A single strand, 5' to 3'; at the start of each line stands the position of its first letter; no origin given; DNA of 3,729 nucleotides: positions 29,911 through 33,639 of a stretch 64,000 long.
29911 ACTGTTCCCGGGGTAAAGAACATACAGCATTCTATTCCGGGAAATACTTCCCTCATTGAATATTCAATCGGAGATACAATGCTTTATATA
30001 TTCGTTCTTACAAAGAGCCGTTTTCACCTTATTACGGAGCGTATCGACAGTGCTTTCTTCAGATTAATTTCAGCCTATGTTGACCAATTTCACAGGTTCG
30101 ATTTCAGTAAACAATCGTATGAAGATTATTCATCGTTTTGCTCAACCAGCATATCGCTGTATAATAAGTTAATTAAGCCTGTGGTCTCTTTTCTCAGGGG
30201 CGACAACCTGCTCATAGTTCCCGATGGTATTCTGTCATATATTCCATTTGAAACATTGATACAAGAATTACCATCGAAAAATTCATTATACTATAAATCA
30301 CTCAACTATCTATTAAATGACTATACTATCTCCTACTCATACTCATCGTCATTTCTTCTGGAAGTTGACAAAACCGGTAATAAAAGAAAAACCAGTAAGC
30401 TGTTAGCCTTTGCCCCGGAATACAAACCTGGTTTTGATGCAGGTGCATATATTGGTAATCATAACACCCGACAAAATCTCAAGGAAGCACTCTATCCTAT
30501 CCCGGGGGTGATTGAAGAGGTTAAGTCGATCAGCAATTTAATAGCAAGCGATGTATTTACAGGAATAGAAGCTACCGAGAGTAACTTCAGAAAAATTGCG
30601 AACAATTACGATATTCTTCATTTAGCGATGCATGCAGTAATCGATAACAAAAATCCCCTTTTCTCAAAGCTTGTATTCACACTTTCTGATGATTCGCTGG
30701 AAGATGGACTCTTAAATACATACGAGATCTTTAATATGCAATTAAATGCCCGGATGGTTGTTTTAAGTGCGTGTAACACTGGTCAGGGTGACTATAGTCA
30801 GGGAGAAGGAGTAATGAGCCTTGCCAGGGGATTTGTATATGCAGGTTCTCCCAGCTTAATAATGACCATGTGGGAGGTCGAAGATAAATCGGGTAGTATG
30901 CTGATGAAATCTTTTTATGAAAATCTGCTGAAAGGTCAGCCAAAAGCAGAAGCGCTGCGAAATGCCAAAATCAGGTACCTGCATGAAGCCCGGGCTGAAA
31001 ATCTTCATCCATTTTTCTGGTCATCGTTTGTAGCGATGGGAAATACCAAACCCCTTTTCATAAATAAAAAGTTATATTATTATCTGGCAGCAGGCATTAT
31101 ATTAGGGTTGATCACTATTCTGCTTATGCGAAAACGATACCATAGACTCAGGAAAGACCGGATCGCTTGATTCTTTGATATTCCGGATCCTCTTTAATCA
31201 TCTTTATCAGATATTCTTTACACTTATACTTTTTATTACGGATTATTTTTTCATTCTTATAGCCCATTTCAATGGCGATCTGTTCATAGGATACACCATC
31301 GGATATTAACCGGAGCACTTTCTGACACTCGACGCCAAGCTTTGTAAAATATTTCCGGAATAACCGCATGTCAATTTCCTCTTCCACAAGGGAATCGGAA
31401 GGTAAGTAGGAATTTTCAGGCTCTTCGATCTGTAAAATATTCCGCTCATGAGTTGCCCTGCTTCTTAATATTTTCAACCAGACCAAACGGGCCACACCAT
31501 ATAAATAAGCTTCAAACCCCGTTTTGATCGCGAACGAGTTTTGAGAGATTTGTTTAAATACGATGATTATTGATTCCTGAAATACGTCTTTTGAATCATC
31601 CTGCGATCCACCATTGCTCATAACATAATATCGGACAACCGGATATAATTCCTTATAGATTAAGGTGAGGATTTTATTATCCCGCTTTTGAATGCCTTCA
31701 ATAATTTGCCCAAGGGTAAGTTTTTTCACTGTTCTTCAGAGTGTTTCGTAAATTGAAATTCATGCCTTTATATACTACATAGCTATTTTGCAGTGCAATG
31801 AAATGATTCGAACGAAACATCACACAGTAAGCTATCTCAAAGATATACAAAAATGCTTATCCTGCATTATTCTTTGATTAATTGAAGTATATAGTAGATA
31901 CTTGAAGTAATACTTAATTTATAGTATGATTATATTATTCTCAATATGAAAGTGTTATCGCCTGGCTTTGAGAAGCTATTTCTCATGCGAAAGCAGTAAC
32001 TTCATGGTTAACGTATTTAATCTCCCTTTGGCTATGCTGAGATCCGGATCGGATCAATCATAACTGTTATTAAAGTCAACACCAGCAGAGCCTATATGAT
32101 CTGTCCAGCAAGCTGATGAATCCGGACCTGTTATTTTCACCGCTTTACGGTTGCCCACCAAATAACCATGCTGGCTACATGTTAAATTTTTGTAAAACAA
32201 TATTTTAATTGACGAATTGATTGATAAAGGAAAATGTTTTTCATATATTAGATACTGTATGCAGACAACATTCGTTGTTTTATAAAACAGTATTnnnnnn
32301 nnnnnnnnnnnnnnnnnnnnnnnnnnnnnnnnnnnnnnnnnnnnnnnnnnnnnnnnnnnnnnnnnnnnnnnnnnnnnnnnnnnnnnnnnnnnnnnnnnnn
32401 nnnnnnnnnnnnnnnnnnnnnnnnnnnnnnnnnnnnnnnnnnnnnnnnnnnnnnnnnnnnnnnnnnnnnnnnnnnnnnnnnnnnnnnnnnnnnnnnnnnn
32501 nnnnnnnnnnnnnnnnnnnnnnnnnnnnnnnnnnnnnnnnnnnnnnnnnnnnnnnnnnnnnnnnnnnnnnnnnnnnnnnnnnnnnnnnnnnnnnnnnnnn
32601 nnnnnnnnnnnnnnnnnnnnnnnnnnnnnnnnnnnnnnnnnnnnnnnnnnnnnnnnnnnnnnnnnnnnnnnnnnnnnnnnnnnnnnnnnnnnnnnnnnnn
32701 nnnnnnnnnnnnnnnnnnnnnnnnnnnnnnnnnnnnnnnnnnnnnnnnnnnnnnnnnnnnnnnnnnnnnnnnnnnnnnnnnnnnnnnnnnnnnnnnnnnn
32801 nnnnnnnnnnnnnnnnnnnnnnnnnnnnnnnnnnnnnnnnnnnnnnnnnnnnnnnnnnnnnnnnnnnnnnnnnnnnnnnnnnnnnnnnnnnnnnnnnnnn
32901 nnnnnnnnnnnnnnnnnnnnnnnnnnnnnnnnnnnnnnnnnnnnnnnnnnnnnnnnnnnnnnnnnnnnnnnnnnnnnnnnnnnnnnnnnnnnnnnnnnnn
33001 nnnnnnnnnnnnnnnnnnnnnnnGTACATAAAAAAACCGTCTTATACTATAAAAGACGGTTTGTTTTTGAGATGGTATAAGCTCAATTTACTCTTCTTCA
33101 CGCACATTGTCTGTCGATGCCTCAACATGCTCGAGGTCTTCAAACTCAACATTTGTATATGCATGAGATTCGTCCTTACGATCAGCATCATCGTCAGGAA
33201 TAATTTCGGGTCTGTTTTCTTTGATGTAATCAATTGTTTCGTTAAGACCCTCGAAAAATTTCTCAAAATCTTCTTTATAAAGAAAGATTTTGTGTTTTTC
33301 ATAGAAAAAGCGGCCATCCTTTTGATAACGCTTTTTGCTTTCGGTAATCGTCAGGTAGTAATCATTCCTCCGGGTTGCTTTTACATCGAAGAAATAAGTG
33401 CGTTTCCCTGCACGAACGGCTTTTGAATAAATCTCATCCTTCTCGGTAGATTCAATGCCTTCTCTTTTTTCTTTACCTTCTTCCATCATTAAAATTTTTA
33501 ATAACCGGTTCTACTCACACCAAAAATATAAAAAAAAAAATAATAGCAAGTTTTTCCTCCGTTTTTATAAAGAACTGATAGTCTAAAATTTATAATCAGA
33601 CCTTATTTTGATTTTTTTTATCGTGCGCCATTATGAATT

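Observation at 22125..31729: Candidate undescribed peptide-signal / CHAT-protease / ECF-sigma module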

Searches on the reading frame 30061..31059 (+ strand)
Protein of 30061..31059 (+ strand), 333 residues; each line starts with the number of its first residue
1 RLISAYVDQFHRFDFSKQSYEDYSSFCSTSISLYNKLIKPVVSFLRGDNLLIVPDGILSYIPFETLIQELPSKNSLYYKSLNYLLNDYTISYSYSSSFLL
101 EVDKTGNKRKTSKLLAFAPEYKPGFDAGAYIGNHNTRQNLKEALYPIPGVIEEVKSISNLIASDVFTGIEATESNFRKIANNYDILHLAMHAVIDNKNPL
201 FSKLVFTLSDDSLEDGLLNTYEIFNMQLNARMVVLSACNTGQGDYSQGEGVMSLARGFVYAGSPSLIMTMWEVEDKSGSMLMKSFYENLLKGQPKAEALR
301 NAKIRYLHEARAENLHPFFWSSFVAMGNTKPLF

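Call 75: search_solved_structures(query=A6, max_evalue=1, show_alignments=2)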
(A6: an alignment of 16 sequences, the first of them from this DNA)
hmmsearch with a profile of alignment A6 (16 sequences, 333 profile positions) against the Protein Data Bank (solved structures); distinct sequences matched with E-value up to 1: 1.
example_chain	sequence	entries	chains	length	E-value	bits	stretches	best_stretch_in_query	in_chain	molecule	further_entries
9e72_A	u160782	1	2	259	0.38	12.8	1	19-104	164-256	HvrF methyltransferase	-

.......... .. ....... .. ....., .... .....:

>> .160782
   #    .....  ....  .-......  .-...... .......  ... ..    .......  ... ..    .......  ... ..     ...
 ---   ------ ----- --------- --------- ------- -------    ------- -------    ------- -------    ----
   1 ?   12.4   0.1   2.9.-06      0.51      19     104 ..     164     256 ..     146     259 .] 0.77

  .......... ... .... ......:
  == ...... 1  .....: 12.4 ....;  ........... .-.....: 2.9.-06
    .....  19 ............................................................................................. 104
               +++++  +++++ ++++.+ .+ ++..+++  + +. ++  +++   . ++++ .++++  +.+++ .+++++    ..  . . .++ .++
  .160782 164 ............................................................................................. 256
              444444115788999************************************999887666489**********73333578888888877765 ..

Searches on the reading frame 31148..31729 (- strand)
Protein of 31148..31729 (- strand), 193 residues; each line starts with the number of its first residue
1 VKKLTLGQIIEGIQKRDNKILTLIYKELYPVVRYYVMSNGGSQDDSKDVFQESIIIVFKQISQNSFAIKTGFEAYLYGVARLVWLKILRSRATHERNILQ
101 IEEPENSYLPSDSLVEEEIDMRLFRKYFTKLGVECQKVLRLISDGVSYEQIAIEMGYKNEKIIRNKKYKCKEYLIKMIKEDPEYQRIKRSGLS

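Call 3: search_protein_families(library=pfam, proteins=[window:31148-31729:-], max_evalue=0.01)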
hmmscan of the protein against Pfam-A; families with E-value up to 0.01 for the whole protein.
window:31148-31729:- (193 aa): 1 family
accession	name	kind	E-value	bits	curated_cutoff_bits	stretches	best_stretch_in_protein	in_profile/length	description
PF04542.20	Sigma70_r2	-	5.7e-07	29.7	24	1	24-92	1-69/71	Sigma-70 region 2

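Call 4: search_protein_families(library=ncbifam, proteins=[window:31148-31729:-], max_evalue=0.01)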
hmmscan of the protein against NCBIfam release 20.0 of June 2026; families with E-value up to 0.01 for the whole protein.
window:31148-31729:- (193 aa): 26 families (the best 25 are shown)
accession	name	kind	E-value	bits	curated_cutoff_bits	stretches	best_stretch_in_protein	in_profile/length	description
TIGR02937.1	sigma70-ECF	superfamily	4.5e-15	55.7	42.9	1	24-167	6-155/165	sigma-70 family RNA polymerase sigma factor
TIGR02985.1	Sig70_bacteroi1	subfamily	2.6e-12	47.2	126.4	1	23-157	5-142/162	RNA polymerase sigma-70 factor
TIGR02989.1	Sig-70_gvs1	subfamily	8.5e-09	35.5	124.55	1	30-163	12-144/158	RNA polymerase sigma-70 factor, Rhodopirellula/Verrucomicrobium family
TIGR02952.1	Sig70_famx2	equivalog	2.2e-08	34.2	206.45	1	10-161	2-154/170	ECF subfamily RNA polymerase sigma factor, BldN family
NF058625.1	sigma_PG0214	equivalog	6e-07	29.3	130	1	40-162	25-146/170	GFO_1088 family ECF-type sigma factor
NF009183.0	PRK12531.1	equivalog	1.2e-05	25.1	353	1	8-116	16-122/194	RNA polymerase sigma factor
NF009199.0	PRK12547.1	subfamily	2.1e-05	24.1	219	1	29-157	16-140/184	RNA polymerase sigma factor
NF007227.0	PRK09645.1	subfamily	2.4e-05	24.3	202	1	13-157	7-150/177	sigma-70 family RNA polymerase sigma factor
NF007216.0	PRK09638.1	equivalog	4.1e-05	23.4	194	1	9-136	8-132/180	RNA polymerase sigma factor SigY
NF009198.0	PRK12546.1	equivalog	6.1e-05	22.8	270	1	28-177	16-160/188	RNA polymerase sigma factor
TIGR02950.1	SigM_subfam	subfamily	0.00013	21.8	147.95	1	24-162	5-143/159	RNA polymerase sigma factor, SigM family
NF009192.0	PRK12540.1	equivalog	0.00014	21.5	307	1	30-154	16-136/182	RNA polymerase sigma factor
NF009164.0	PRK12511.1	equivalog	0.00028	20.5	185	1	27-154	13-136/182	RNA polymerase sigma factor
NF009191.0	PRK12539.1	subfamily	0.00039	20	171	1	20-156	26-158/185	sigma-70 family RNA polymerase sigma factor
NF009165.0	PRK12512.1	equivalog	0.00044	19.9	198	1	11-155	18-157/184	RNA polymerase sigma factor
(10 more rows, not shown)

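Call 48: search_protein_families(library=pfam, proteins=[window:31148-31729:-], max_evalue=1)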
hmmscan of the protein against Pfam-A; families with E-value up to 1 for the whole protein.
window:31148-31729:- (193 aa): 1 family
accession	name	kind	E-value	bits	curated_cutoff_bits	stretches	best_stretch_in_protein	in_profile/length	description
PF04542.20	Sigma70_r2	-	5.7e-07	29.7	24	1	24-92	1-69/71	Sigma-70 region 2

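Call 72: search_solved_structures(query=window:31148-31729:-, max_evalue=0.001)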
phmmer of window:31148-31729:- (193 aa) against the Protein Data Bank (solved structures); distinct sequences matched with E-value up to 0.001: 3.
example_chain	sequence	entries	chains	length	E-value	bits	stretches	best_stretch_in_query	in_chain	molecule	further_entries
9m9d_F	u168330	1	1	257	0.00091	22.2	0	39-184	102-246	ECF RNA polymerase sigma factor SigE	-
9m9e_F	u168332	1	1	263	0.00097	22.1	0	39-184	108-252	ECF RNA polymerase sigma factor SigE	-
9m98_F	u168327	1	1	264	0.00098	22.1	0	39-184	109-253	ECF RNA polymerase sigma factor SigE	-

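Call 84: search_protein_families(library=padloc, proteins=[window:31148-31729:-], max_evalue=0.001)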
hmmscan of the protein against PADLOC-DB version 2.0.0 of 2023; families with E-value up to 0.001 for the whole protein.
window:31148-31729:- (193 aa): 0 families

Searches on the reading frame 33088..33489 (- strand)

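Call 3: search_protein_families(library=pfam, proteins=[window:33088-33489:-], max_evalue=0.01)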
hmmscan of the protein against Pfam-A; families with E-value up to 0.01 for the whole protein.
window:33088-33489:- (133 aa): 1 family
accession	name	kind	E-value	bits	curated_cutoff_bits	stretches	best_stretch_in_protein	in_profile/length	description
PF11680.14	DUF3276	-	1.4e-39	135.7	23.1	1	12-123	4-117/131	Protein of unknown function (DUF3276)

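Call 4: search_protein_families(library=ncbifam, proteins=[window:33088-33489:-], max_evalue=0.01)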
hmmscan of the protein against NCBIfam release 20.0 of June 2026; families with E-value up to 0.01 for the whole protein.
window:33088-33489:- (133 aa): 0 families
